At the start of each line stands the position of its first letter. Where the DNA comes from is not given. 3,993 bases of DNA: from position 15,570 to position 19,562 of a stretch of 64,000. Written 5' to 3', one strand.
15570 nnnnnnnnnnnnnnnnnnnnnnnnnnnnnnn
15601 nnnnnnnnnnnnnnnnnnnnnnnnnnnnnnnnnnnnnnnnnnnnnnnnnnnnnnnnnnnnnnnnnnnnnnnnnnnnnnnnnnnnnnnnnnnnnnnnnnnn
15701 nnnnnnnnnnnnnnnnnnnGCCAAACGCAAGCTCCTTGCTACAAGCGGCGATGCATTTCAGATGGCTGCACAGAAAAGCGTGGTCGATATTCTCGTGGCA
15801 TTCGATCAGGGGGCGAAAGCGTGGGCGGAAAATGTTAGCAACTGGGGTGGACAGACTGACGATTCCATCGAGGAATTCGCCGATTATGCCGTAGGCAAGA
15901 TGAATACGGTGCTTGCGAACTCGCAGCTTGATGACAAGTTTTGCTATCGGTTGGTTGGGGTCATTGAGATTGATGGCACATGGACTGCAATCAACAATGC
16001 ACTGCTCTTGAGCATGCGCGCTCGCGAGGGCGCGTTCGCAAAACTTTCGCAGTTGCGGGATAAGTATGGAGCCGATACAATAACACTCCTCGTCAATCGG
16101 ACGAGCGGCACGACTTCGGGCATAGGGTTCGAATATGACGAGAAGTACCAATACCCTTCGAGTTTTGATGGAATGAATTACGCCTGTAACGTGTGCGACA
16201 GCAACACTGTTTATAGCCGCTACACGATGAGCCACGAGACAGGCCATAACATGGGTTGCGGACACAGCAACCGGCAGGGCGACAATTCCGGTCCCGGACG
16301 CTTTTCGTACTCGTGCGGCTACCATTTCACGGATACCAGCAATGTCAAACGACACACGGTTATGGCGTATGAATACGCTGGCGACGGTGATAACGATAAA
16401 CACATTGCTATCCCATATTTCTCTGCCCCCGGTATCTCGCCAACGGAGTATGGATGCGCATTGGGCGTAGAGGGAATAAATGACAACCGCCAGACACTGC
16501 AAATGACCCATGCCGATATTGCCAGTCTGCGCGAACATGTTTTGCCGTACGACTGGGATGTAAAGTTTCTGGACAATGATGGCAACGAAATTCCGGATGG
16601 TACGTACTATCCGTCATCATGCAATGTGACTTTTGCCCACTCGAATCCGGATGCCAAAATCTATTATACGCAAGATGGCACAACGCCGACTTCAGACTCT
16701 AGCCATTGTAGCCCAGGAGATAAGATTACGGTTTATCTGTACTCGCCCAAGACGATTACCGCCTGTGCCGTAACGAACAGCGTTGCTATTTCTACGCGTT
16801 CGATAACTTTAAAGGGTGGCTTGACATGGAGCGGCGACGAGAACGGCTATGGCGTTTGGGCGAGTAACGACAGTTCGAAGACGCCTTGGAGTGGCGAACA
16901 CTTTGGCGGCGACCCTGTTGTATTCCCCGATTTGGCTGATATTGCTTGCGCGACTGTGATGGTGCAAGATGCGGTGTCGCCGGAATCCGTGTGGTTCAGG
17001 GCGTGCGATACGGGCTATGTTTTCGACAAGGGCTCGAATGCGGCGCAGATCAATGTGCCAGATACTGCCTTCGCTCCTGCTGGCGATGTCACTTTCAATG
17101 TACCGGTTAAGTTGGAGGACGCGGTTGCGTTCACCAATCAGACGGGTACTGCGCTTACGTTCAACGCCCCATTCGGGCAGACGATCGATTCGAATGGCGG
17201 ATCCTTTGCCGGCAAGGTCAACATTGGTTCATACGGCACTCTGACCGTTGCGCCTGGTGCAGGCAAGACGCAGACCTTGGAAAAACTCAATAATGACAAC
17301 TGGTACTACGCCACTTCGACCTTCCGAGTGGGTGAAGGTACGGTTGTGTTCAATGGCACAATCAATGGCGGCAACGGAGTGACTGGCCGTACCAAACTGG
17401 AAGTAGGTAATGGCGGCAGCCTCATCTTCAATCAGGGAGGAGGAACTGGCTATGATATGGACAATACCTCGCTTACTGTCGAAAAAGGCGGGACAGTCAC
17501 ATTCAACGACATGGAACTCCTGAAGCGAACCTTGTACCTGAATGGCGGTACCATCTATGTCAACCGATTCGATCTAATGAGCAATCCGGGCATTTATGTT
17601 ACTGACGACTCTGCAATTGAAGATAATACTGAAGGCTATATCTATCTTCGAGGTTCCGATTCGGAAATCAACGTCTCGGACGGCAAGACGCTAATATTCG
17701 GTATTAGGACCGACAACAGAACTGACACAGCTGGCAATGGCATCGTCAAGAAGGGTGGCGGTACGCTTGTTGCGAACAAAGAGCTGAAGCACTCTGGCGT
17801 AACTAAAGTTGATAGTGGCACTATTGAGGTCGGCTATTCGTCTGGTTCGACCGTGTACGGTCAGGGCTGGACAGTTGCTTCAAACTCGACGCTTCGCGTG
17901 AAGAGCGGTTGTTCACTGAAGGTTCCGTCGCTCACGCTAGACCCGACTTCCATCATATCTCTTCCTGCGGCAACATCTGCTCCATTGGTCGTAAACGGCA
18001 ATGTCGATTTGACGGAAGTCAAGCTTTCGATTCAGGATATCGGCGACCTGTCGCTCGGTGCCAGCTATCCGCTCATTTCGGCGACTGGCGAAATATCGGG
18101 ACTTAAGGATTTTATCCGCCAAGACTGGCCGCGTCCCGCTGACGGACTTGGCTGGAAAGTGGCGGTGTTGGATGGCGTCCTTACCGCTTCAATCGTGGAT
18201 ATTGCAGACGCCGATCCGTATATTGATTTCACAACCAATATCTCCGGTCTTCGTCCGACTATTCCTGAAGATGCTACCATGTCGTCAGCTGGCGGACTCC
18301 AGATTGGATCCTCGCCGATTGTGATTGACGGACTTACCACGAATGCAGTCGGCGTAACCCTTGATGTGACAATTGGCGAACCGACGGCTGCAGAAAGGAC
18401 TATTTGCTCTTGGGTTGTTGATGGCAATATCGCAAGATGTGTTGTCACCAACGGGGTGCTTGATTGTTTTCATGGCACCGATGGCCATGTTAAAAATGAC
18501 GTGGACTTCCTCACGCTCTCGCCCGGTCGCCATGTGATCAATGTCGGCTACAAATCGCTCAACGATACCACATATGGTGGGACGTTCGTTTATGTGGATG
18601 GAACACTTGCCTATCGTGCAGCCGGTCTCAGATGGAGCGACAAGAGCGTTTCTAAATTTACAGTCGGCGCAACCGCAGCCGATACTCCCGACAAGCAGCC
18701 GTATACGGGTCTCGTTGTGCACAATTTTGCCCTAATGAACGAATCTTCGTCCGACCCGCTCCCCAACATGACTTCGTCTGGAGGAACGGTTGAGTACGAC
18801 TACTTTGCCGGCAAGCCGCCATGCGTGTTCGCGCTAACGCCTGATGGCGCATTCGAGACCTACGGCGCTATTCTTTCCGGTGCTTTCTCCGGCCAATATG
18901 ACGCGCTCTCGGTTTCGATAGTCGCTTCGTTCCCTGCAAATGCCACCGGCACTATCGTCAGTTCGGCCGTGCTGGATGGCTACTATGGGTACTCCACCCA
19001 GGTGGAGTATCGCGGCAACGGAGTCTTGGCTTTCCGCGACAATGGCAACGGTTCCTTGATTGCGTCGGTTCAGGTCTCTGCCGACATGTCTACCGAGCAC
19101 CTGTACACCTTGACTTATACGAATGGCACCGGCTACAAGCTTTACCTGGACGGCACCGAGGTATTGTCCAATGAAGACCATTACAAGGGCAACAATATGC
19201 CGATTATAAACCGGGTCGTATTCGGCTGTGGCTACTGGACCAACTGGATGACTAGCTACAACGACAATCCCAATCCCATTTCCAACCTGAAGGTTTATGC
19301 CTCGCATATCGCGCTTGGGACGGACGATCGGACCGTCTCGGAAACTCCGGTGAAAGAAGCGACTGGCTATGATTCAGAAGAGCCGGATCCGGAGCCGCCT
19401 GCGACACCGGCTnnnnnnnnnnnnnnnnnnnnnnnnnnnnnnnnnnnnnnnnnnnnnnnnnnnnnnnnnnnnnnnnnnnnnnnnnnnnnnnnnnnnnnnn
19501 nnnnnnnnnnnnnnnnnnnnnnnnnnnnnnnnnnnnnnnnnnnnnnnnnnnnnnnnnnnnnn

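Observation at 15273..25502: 3409-aa secreted protein combining two metzincin protease modules, PATR, LamG-like lectin folds and an LTD-CotH-LTD unit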

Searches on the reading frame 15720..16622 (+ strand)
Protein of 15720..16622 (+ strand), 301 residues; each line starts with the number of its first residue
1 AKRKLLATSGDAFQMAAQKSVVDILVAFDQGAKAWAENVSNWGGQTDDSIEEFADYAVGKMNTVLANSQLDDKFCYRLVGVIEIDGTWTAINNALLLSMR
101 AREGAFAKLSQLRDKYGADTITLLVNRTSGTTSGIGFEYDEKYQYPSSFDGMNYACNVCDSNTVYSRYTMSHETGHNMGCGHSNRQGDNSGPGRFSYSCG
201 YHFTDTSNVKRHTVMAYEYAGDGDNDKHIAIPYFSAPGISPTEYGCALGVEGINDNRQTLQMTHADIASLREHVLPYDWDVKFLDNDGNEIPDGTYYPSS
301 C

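Call 8: search_protein_families(library=pfam, proteins=[window:15720-16622:+], max_evalue=5)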
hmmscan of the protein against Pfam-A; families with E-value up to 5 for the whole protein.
window:15720-16622:+ (301 aa): 7 families
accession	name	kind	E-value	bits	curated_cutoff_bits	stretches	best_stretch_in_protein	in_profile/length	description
PF13688.12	Reprolysin_5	-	1.9e-07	32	27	1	101-220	81-189/196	Metallo-peptidase family M12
PF13582.12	Reprolysin_3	-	2.9e-06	28.2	22.4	1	102-183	49-123/123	Metallo-peptidase family M12B Reprolysin-like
PF13583.11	Reprolysin_4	-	6e-06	26.5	22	1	97-234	71-192/203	Metallo-peptidase family M12B Reprolysin-like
PF10462.15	Peptidase_M66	-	0.0091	15.4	20.6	1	146-198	172-223/306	Peptidase M66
PF00413.30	Peptidase_M10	-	0.0099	16.2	24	1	130-187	83-129/159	Matrixin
PF12044.14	Metallopep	-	0.17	10.9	27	1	170-184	318-332/427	Putative peptidase family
PF00096.32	zf-C2H2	-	0.26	12.3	25.2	1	199-213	6-20/23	Zinc finger, C2H2 type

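Call 40: search_solved_structures(query=A2, max_evalue=1, show_alignments=2)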
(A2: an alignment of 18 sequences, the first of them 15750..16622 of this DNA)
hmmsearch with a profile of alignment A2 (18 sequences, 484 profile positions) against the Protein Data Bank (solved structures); distinct sequences matched with E-value up to 1: 38.
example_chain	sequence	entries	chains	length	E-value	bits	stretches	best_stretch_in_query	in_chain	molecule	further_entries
4q1l_A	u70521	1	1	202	0.0012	21.2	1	310-356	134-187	Snake venom metalloproteinase leucurolysin-A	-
1wni_A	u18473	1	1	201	0.0037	19.6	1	252-333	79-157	Trimerelysin II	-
1kuf_A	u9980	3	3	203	0.0082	18.5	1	271-333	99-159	metalloproteinase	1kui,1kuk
1kug_A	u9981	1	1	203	0.011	18.1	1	271-333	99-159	metalloproteinase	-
1qua_A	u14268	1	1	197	0.011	18.1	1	276-332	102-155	ACUTOLYSIN-C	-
4dd8_A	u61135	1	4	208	0.017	17.5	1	267-331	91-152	Disintegrin and metalloproteinase domain-containing protein 8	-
4aig_A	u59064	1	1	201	0.02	17.2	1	315-337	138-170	ADAMALYSIN II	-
3aig_A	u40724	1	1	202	0.02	17.2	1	315-337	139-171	ADAMALYSIN II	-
2aig_P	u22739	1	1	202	0.02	17.2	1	315-337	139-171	ADAMALYSIN II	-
1iag_A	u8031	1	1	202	0.02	17.2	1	315-337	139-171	ADAMALYSIN II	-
3gbo_A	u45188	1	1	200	0.021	17.1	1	314-359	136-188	Zinc metalloproteinase BmooMPalfa-I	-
4j4m_A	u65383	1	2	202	0.034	16.5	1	313-333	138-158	zinc-dependent metalloproteinase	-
1nd1_A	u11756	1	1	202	0.034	16.4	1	314-334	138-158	BaP1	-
1atl_A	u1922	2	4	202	0.039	16.2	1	315-336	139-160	Snake venom metalloproteinase atrolysin-D | ATROLYSIN C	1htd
1dth_A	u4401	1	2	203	0.039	16.2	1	315-336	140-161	ATROLYSIN C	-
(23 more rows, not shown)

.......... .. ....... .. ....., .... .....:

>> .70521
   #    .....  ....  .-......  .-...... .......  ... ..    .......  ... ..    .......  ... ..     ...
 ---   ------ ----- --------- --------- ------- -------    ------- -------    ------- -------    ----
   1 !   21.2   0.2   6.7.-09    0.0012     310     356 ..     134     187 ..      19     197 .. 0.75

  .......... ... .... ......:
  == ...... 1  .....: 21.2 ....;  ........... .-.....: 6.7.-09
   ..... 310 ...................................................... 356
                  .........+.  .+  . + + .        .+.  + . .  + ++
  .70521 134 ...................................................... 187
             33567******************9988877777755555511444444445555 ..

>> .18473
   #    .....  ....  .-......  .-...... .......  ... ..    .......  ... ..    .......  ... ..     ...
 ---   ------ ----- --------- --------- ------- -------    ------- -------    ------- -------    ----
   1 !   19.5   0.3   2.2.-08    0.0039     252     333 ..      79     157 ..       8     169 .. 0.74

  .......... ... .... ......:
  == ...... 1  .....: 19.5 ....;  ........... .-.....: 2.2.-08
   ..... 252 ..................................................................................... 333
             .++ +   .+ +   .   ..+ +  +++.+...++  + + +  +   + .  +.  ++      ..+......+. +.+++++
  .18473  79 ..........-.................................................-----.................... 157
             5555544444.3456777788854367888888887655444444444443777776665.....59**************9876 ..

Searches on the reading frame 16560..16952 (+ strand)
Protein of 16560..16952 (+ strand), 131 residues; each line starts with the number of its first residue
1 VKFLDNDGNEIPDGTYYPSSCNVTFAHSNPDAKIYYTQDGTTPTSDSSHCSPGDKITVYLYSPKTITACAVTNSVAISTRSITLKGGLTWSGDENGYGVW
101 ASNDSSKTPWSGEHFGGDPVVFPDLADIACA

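Call 8: search_protein_families(library=pfam, proteins=[window:16560-16952:+], max_evalue=5)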
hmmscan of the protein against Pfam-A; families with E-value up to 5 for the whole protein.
window:16560-16952:+ (131 aa): 2 families
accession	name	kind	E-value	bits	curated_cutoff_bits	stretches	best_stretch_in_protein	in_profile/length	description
PF13290.12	CHB_HEX_C_1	-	2.2e-09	37.6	22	1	12-74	1-59/67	Chitobiase/beta-hexosaminidase C-terminal domain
PF13287.12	Fn3_assoc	-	3.6e-05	24.2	23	1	23-49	1-27/59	Fn3 associated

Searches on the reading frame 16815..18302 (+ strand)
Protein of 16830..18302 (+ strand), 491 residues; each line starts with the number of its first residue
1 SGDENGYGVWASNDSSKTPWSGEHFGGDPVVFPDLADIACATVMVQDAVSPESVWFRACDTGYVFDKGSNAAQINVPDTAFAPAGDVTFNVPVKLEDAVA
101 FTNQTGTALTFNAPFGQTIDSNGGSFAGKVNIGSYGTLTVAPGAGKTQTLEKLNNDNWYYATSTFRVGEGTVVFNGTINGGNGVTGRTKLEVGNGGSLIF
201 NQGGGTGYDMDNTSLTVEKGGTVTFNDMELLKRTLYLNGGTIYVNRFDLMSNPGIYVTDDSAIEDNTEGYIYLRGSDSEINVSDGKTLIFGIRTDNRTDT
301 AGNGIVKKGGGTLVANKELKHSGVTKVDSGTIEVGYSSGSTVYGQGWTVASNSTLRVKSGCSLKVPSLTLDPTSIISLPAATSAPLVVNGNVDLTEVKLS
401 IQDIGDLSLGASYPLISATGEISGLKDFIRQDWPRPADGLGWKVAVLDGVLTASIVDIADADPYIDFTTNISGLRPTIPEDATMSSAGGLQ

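Call 8: search_protein_families(library=pfam, proteins=[window:16830-18302:+], max_evalue=5)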
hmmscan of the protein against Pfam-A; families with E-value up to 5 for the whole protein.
window:16830-18302:+ (491 aa): 0 families

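Call 98: search_solved_structures(query=A6, max_evalue=10, show_alignments=1)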
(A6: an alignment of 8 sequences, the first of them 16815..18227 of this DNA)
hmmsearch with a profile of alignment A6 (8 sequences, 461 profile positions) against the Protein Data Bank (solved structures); distinct sequences matched with E-value up to 10: 6.
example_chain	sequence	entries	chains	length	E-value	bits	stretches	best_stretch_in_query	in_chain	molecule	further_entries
5ke1_A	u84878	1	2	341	7.8e-06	28.3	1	301-418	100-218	Outer membrane protein IcsA autotransporter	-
2qo4_A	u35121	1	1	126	0.075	15.1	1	205-282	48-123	Liver-basic fatty acid binding protein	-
1p6p_A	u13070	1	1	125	0.16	14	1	195-256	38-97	Fatty acid-binding protein, liver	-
2qo5_A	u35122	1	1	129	0.21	13.6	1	205-283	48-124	Liver-basic fatty acid binding protein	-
2qo6_A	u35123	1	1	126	0.24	13.5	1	205-282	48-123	Liver-basic fatty acid binding protein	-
3u1i_A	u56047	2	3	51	0.37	12.8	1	195-234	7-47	Serine protease subunit NS2B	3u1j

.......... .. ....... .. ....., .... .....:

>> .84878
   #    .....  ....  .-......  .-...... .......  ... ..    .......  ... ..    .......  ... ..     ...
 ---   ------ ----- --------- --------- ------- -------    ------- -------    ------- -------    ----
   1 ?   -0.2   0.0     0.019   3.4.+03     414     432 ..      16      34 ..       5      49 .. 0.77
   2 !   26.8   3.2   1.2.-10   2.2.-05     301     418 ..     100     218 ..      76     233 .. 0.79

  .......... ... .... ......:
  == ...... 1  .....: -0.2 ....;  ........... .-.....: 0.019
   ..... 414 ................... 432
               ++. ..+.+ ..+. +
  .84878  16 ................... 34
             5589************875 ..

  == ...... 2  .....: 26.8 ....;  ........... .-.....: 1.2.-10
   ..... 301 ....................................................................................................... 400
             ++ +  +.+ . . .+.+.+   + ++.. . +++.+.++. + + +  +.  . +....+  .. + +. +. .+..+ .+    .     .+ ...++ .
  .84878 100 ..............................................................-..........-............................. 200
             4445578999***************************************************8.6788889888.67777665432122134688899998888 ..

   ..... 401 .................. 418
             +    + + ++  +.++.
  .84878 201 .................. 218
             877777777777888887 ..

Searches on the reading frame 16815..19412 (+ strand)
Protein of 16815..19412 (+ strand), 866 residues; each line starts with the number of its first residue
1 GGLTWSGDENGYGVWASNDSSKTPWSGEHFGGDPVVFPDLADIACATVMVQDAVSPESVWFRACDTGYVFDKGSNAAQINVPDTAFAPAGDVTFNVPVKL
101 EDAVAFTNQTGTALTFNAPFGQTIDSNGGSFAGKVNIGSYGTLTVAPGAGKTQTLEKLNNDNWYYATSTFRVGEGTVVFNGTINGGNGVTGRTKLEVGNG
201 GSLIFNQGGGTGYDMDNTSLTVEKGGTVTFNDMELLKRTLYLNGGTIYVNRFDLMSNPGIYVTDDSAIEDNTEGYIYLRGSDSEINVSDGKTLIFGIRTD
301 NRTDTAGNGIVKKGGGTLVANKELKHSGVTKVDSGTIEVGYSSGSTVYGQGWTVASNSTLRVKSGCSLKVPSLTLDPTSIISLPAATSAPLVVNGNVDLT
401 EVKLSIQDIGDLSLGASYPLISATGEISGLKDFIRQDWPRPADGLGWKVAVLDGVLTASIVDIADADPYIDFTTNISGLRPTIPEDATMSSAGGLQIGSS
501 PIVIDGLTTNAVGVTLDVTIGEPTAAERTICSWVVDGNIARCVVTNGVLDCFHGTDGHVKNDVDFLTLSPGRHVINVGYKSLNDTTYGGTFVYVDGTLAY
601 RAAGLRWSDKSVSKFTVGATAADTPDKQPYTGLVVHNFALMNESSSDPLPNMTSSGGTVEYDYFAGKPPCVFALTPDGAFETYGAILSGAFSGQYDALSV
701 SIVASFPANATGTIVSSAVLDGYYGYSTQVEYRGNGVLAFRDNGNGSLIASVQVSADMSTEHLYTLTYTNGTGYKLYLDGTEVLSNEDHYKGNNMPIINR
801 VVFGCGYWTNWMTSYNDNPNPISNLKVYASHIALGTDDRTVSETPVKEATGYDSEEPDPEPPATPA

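Call 45: find_homologous_proteins(query=window:16815-19412:+, max_evalue=0.0001)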
Query window:16815-19412:+ (866 aa): 28 proteins with E <= 0.0001 among 8000 candidates.
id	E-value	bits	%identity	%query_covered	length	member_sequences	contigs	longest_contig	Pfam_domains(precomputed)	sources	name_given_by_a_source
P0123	1.2e-178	614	65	52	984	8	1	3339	PF13688.13,PF13290.14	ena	-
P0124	6.2e-139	483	52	53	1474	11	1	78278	PF13688.13,PF13287.13,PF13290.14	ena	-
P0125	1.8e-125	438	49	53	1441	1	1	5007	PF13688.13,PF13287.13,PF13290.14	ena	-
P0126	5.4e-125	437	48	54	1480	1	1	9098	PF13688.13,PF13287.13,PF13290.14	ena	-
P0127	8.4e-125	436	49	53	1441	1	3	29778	PF13582.13,PF13688.13,PF13287.13,PF13290.14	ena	-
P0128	2.1e-121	425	48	53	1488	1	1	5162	PF13688.13,PF13287.13,PF13290.14,PF13583.12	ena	-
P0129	7.4e-120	420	51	53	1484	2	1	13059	PF13688.13,PF13290.14,PF13583.12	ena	-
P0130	8.7e-120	420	48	53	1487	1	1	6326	PF13688.13,PF13287.13,PF13290.14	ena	-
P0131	1.7e-115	405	47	53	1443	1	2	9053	PF13688.13,PF13290.14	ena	-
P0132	2.2e-112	395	47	53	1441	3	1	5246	PF13582.13,PF13688.13,PF13287.13,PF13290.14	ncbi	-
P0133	1.1e-111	393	47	53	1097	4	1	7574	PF13290.14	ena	-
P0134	3.7e-110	388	46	53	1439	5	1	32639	PF13688.13,PF13287.13,PF13290.14,PF13583.12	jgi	-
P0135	1.2e-109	386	69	30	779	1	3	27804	PF13688.13,PF13287.13,PF13290.14,PF13583.12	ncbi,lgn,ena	-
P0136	5.6e-109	384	45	53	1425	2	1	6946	PF13688.13,PF13287.13,PF13290.14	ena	-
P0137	5.3e-105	371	47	53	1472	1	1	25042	PF13582.13,PF13688.13,PF13287.13,PF13290.14,PF13583.12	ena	-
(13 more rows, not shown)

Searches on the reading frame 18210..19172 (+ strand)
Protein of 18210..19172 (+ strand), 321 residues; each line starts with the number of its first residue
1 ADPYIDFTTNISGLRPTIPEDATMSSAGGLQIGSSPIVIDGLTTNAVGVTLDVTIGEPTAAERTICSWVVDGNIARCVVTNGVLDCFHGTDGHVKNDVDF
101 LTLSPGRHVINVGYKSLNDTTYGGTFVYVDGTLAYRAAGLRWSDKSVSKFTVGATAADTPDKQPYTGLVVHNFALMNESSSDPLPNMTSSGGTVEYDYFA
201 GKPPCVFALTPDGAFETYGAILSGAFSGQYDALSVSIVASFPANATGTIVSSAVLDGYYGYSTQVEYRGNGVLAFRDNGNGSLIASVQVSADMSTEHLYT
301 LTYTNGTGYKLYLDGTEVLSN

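Call 8: search_protein_families(library=pfam, proteins=[window:18210-19172:+], max_evalue=5)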
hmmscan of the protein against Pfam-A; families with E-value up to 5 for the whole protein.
window:18210-19172:+ (321 aa): 1 family
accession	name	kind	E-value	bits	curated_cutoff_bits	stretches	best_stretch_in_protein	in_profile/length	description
PF13385.13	Laminin_G_3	-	0.00024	21.7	27.6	1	249-320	36-104/151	Concanavalin A-like lectin/glucanases superfamily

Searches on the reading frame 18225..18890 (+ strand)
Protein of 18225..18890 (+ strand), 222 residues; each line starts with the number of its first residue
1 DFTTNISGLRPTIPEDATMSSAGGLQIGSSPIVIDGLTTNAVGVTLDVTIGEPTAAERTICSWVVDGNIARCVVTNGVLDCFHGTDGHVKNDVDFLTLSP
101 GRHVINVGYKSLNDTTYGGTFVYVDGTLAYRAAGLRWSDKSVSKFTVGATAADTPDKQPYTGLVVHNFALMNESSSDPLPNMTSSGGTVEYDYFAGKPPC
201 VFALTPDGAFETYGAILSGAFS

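Call 51: search_protein_families(library=pfam, proteins=[window:18225-18890:+], max_evalue=1)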
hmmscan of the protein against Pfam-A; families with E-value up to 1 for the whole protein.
window:18225-18890:+ (222 aa): 0 families
